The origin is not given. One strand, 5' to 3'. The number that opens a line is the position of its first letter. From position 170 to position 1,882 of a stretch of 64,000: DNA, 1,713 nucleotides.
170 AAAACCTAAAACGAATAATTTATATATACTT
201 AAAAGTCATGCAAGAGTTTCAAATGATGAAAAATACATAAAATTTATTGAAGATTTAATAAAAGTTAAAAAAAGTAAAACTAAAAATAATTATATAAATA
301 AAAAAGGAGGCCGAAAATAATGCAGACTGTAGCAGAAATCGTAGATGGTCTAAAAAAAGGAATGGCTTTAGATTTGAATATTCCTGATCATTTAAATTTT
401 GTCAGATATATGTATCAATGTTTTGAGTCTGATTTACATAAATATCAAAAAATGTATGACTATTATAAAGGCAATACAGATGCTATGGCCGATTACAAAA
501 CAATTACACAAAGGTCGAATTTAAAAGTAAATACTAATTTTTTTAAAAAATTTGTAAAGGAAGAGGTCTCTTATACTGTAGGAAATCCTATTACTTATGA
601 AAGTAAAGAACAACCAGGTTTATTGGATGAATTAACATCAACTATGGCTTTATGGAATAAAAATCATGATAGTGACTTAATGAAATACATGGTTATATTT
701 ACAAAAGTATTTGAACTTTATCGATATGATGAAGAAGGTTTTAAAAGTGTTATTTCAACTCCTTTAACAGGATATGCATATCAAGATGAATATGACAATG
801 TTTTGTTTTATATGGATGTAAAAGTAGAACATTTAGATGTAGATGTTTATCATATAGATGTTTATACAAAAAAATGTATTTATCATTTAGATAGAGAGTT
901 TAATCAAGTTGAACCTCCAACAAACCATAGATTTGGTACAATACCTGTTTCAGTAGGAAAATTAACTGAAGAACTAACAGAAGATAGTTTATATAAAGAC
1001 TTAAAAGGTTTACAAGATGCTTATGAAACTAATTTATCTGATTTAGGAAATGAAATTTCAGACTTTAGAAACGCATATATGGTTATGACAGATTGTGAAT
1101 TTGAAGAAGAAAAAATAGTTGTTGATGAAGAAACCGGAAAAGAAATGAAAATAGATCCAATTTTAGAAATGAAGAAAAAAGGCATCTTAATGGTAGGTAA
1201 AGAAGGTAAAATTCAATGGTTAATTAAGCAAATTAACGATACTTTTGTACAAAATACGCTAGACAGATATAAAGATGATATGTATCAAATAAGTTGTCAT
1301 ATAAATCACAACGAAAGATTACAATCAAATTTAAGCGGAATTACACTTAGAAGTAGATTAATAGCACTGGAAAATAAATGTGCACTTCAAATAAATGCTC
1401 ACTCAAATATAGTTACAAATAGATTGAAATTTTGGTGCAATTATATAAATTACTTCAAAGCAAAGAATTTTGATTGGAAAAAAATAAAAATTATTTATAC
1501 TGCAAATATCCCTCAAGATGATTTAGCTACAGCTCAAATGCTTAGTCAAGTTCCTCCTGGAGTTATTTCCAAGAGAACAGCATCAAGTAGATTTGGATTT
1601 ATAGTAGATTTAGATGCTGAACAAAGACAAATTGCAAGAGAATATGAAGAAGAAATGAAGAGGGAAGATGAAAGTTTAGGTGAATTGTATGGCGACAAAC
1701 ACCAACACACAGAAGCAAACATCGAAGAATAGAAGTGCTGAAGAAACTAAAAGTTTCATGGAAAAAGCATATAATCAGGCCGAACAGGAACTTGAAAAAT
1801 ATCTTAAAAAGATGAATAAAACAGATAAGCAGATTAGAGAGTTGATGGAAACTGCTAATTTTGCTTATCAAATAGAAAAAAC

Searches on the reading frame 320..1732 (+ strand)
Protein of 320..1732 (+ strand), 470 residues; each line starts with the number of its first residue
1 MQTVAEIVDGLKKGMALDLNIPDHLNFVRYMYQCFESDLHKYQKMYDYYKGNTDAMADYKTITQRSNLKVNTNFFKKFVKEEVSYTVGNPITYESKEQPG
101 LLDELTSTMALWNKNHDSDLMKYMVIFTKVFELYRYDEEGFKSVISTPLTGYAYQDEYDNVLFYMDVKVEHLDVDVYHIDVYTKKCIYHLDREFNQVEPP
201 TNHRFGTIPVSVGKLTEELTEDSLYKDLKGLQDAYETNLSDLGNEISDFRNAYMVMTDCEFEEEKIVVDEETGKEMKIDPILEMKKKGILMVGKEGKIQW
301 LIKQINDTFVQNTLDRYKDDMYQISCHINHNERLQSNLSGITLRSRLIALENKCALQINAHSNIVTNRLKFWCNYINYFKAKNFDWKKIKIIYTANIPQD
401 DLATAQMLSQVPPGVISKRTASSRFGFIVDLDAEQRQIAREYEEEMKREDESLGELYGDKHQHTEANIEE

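Call 38: search_dna_similar(query=window:320-1732:+, collection=phages, mode=protein, max_rows=12)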
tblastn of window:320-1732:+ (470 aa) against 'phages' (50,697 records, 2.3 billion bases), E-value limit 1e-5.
Records with a match: 351; places in all: 351; records where one place covers at least 80% of the query: 153.
Best place of each record, by identity: <60% 351.
By first word of the organism name: Enterococcus 82; Staphylococcus 74; Streptococcus 59; Clostridium 35; Lactococcus 29; Bacillus 27; Lactobacillus 14; Brochothrix 6; Carnobacterium 5; Lacticaseibacillus 4; and 9 more.
By host as written in the record: Streptococcus thermophilus 37; Clostridium sporogenes ATCC-15579 30; - 25; Enterococcus faecalis 22; Staphylococcus aureus 20; Staphylococcus pseudintermedius 15; Enterococcus sp. 12; Enterococcus faecalis ATCC 29212 12; and 99 more.
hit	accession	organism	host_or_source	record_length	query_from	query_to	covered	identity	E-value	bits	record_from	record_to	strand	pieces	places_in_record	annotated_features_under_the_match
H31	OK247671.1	Clostridium phage vB_CpeS_BG3P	Clostridium perfringens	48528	9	440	92%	46.4%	4e-114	375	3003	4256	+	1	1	portal protein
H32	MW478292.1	Clostridium phage vB_CpeS-1181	Clostridium perfringens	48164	17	440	90%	46.6%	2e-114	376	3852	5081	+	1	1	portal protein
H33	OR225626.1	Clostridium phage LPCPA58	-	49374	17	440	90%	46.6%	2e-114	376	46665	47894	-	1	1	hypothetical protein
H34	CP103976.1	Clostridioides phage HGP05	Clostridioides difficile HGP05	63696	25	440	89%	41.3%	5e-87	296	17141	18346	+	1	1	record has no annotation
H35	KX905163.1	Clostridioides phage phiSemix9P1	Clostridioides difficile Semix9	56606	25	440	89%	40.6%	2e-86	295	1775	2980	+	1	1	portal protein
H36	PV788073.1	Clostridium phage CS19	Clostridium sporogenes ATCC-15579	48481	42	412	79%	29.1%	7e-26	117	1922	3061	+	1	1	portal protein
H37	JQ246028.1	Clostridium phage phi8074-B1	Clostridium sporogenes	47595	42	412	79%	28.9%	2e-25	116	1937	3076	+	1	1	putative phage portal protein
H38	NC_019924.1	Clostridium phage phi8074-B1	Clostridium sporogenes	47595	42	412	79%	28.9%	2e-25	116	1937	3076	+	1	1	portal protein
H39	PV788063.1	Clostridium phage CS03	Clostridium sporogenes ATCC-15579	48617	42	412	79%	28.6%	1e-23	110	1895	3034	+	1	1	portal protein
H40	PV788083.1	Clostridium phage CS32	Clostridium sporogenes ATCC-15579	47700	42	412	79%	28.6%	1e-23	110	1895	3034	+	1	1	portal protein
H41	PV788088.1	Clostridium phage CS38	Clostridium sporogenes ATCC-15579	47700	42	412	79%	28.6%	1e-23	110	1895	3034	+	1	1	portal protein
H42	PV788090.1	Clostridium phage CS43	Clostridium sporogenes ATCC-15579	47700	42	412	79%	28.6%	1e-23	110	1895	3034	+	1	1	portal protein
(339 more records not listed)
